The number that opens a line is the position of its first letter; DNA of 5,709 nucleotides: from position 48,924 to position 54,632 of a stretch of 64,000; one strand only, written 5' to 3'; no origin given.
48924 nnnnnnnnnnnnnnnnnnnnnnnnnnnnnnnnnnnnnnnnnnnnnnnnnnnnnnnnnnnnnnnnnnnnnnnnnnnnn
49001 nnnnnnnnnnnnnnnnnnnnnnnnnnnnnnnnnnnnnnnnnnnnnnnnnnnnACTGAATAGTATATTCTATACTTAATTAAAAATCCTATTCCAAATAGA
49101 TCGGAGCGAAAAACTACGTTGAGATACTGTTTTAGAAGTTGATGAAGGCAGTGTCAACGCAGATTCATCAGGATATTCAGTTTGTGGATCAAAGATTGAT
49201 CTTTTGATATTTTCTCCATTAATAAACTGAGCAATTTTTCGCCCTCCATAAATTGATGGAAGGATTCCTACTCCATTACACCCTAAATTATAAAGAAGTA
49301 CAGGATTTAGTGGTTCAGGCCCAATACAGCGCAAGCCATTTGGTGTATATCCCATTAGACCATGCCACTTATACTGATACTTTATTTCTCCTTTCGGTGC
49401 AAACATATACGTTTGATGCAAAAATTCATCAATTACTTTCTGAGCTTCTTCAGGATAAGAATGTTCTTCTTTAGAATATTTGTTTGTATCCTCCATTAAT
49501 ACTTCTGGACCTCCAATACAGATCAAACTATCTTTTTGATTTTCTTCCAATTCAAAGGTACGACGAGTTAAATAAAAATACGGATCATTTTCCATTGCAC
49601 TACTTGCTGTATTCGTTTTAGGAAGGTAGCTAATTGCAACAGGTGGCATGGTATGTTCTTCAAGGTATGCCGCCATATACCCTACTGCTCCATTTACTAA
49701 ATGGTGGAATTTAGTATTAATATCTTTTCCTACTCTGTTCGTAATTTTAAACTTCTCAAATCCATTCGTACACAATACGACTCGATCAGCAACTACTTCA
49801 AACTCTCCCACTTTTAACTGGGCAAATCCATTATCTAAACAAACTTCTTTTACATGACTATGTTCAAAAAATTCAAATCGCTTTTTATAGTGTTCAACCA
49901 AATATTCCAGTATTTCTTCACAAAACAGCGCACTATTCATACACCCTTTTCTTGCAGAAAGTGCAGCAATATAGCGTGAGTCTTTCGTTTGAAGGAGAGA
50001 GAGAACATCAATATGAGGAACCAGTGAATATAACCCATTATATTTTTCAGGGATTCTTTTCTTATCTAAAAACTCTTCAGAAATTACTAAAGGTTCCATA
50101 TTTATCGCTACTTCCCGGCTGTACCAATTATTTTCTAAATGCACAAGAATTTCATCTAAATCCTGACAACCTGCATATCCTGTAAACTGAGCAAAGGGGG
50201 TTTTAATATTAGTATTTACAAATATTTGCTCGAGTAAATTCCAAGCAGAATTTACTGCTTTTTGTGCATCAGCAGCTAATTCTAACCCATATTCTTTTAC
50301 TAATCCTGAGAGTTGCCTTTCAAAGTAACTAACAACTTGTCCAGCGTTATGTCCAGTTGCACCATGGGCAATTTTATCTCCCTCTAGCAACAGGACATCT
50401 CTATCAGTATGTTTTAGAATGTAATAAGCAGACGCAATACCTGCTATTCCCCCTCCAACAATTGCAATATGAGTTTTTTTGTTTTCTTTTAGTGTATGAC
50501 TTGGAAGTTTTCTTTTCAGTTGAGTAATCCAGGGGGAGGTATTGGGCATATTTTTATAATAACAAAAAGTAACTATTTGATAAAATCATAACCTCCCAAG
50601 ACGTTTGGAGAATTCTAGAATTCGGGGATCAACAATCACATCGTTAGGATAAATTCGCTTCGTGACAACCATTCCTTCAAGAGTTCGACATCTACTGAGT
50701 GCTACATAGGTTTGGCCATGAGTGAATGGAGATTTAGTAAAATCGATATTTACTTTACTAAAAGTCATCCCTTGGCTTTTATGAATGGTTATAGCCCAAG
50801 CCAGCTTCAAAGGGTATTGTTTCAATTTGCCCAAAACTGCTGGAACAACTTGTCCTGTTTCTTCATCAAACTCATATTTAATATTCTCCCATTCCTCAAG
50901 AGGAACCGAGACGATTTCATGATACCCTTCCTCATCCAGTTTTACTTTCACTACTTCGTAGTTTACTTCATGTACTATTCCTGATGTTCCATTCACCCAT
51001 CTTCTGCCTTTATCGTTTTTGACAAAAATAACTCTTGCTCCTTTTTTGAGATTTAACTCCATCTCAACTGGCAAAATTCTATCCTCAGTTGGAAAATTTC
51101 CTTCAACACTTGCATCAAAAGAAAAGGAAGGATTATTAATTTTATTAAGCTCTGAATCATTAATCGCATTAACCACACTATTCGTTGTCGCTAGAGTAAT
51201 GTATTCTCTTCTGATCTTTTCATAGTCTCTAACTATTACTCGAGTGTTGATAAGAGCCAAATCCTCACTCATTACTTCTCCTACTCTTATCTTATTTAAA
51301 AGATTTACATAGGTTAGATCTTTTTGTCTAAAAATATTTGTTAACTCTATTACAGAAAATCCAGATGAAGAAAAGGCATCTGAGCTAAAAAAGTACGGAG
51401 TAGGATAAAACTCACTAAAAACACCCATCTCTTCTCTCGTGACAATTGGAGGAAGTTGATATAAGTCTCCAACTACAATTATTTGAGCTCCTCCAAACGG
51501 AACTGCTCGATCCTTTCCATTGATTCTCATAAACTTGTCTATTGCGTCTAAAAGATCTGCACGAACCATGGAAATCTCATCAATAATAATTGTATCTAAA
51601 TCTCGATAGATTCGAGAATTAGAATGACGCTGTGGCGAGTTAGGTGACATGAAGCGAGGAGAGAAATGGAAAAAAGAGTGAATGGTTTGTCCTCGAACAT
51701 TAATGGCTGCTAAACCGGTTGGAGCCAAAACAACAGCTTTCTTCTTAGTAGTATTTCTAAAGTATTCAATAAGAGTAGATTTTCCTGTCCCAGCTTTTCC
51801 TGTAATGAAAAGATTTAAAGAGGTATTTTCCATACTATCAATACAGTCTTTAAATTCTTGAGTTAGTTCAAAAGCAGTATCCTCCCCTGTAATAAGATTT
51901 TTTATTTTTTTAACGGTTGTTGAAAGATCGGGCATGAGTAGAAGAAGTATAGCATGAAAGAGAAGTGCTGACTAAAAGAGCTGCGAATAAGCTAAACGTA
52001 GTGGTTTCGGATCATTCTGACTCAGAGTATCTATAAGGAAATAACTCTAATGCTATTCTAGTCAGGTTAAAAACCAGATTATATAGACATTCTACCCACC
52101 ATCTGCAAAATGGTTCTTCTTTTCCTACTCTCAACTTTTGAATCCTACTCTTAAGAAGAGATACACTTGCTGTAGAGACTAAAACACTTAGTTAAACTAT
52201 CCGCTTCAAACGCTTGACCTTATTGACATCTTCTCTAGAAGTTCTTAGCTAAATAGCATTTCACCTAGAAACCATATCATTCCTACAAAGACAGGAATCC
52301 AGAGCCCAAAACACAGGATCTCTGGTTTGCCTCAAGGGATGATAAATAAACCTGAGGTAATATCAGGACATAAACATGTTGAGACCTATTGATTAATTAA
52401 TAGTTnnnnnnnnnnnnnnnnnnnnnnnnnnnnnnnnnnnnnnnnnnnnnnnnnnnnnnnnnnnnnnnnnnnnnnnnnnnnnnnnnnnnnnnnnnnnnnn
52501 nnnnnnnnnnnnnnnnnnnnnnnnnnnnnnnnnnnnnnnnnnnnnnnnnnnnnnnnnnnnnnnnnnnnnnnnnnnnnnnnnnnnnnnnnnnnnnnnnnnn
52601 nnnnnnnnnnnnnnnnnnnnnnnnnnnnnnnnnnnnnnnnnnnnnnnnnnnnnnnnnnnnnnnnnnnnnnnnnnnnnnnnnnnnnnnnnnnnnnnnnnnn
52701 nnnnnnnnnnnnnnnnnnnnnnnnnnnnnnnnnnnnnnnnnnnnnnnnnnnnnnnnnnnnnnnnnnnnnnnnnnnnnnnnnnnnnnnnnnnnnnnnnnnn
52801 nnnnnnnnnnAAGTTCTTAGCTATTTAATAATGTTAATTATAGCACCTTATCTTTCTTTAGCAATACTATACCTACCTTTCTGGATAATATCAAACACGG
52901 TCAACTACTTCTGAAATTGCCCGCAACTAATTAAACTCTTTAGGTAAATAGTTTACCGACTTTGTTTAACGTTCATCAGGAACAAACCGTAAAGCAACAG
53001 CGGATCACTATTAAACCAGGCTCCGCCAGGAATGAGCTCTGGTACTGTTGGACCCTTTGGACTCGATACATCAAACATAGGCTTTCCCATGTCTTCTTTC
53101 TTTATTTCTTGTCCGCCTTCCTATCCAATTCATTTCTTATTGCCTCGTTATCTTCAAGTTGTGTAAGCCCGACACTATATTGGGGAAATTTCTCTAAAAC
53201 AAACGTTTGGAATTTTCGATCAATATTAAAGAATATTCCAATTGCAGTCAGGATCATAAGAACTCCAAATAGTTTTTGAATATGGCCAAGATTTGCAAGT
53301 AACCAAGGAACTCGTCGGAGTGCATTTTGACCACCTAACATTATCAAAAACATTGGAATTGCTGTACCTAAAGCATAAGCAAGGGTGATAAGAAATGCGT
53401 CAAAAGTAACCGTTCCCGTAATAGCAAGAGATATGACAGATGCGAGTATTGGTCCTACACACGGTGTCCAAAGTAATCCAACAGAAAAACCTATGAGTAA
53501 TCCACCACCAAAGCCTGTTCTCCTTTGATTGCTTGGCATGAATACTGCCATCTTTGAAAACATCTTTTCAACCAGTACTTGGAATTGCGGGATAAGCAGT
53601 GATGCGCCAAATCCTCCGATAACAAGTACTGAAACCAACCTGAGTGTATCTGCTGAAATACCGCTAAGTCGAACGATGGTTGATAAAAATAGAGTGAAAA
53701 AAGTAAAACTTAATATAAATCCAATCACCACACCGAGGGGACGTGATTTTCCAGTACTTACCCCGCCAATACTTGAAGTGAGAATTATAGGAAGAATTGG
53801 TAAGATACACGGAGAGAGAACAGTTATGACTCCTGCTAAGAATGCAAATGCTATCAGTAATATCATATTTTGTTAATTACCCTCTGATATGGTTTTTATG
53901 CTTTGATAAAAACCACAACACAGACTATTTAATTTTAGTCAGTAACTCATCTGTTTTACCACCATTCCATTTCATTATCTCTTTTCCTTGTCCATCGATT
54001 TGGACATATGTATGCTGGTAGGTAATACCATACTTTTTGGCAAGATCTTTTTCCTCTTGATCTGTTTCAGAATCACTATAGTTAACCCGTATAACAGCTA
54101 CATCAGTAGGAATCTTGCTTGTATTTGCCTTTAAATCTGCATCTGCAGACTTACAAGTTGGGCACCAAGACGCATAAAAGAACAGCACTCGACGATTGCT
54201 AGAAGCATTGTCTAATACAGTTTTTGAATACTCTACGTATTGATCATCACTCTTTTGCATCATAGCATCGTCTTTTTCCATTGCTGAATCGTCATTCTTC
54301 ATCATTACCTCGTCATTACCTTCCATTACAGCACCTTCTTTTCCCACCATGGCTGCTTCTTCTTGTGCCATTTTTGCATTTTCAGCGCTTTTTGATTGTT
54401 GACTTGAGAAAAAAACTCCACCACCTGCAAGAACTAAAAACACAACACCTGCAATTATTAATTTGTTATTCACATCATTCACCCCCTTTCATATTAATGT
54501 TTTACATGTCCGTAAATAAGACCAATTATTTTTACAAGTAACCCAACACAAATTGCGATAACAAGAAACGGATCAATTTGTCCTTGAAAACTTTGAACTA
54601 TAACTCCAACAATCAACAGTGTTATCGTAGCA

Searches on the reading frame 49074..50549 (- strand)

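Call 6: search_protein_families(library=pfam, proteins=[window:49074-50549:-], max_evalue=0.01)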
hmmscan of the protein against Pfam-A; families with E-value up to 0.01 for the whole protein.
window:49074-50549:- (491 aa): 5 families
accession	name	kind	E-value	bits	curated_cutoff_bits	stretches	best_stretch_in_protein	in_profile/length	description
PF01266.30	DAO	-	6.4e-30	105.3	27.9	1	28-441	2-352/353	FAD dependent oxidoreductase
PF13450.12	NAD_binding_8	-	0.00017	22.2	21.9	1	30-57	1-27/68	NAD(P)-binding Rossmann-like domain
PF01946.23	Thi4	-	0.00049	19.8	26.2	1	20-88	12-81/235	Thi4 family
PF00890.30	FAD_binding_2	-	0.00075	19.2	20.4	0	28-65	2-38/414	FAD binding domain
PF07992.20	Pyr_redox_2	-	0.0023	17.9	26.1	0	27-62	2-31/291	Pyridine nucleotide-disulphide oxidoreductase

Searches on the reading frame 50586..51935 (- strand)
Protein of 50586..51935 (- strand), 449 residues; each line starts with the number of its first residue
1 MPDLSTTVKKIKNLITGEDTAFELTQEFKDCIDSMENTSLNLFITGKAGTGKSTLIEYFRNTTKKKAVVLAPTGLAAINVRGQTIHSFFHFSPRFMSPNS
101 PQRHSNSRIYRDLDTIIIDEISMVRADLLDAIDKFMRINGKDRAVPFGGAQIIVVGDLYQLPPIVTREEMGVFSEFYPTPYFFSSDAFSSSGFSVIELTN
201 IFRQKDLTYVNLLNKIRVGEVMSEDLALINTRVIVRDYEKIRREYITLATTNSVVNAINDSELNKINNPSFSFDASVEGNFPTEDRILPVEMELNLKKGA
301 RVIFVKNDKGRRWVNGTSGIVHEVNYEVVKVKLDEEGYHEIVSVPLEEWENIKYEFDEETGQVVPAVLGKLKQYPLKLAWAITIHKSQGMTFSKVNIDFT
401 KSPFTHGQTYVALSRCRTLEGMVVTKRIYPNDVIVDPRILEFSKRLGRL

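Call 6: search_protein_families(library=pfam, proteins=[window:50586-51935:-], max_evalue=0.01)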
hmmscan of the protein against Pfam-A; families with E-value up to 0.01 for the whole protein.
window:50586-51935:- (449 aa): 17 families
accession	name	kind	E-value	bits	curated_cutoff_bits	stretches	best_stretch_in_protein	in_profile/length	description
PF05970.20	PIF1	-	1.1e-25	91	25.9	1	30-220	12-216/223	PIF1-like helicase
PF13604.12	AAA_30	-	1.4e-13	51.5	27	1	41-231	20-182/191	AAA domain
PF13245.12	AAA_19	-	4.4e-13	50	25.1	1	39-164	11-132/134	AAA domain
PF02689.20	Herpes_Helicase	-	1.6e-11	43.4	27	2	373-423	724-775/808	Helicase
PF01443.25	Viral_helicase1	-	2.4e-06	28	21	0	43-91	2-53/228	Viral superfamily 1 RNA helicase core domain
PF13479.12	AAA_24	-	9.9e-06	26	27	1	40-135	3-87/195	AAA domain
PF13401.12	AAA_22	-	0.0001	23.1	27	1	40-138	6-110/130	AAA domain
PF13538.12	UvrD_C_2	-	0.00012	22.3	27.4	1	378-418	1-47/52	UvrD-like helicase C-terminal domain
PF13191.12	AAA_16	-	0.0002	22.4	32.6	1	29-70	13-56/167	AAA ATPase domain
PF05049.19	IIGP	-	0.00048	19.8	24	1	8-65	5-61/375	Interferon-inducible GTPase (IIGP)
PF03266.21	NTPase_1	-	0.0022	18.3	23.9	0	41-70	1-30/168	NTPase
PF24883.2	NPHP3_N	-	0.0029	18.3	24.8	1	25-134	9-96/164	Nephrocystin 3, N-terminal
PF21530.3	Pif1_2B_dom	-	0.0041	17.2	23.9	1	290-322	12-45/47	DNA helicase Pif1, 2B domain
PF14532.12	Sigma54_activ_2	-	0.0046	17.6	25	1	25-65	7-47/138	Sigma-54 interaction domain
PF07728.20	AAA_5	-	0.0072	16.8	22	0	41-131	1-85/139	AAA domain (dynein-related subfamily)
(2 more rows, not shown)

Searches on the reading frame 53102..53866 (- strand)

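Call 7: search_protein_families(library=pfam, proteins=[window:53102-53866:-], max_evalue=0.01)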
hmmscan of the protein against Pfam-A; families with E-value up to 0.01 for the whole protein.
window:53102-53866:- (254 aa): 2 families
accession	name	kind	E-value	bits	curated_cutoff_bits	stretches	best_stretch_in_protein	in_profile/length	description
PF02683.22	DsbD_TM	-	9.7e-12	45.1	27.1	1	3-211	3-214/219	Cytochrome C biogenesis protein transmembrane domain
PF13386.12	DsbD_2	-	4.2e-05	24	24.9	1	8-208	2-197/199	Cytochrome C biogenesis protein transmembrane region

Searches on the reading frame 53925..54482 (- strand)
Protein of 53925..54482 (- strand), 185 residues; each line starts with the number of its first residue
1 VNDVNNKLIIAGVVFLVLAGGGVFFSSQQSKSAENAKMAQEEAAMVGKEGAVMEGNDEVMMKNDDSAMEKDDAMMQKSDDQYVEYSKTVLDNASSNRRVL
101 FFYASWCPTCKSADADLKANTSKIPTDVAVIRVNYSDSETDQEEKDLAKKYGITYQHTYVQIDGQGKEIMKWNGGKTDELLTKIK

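Call 7: search_protein_families(library=pfam, proteins=[window:53925-54482:-], max_evalue=0.01)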
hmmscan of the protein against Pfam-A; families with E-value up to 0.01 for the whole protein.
window:53925-54482:- (185 aa): 7 families
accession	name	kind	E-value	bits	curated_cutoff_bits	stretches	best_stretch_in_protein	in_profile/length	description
PF00085.26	Thioredoxin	-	1.7e-08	34.8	23.5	1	84-184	9-101/103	Thioredoxin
PF13098.12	Thioredoxin_2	-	4.1e-07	30.7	27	1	97-180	7-99/104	Thioredoxin-like domain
PF00578.27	AhpC-TSA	-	1.8e-05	25.1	26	1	90-156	20-85/124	AhpC/TSA family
PF08534.16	Redoxin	-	2.2e-05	24.7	26.6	1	91-155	24-88/148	Redoxin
PF13905.12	Thioredoxin_8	-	0.00052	20.7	27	1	99-143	5-51/94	Thioredoxin-like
PF06110.17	TXD17-like_Trx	-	0.00061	19.9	23.1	1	104-145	35-76/119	Thioredoxin domain-containing protein 17-like, thioredoxin domain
PF13899.12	Thioredoxin_7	-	0.0082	16.7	27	0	99-144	20-67/83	Thioredoxin-like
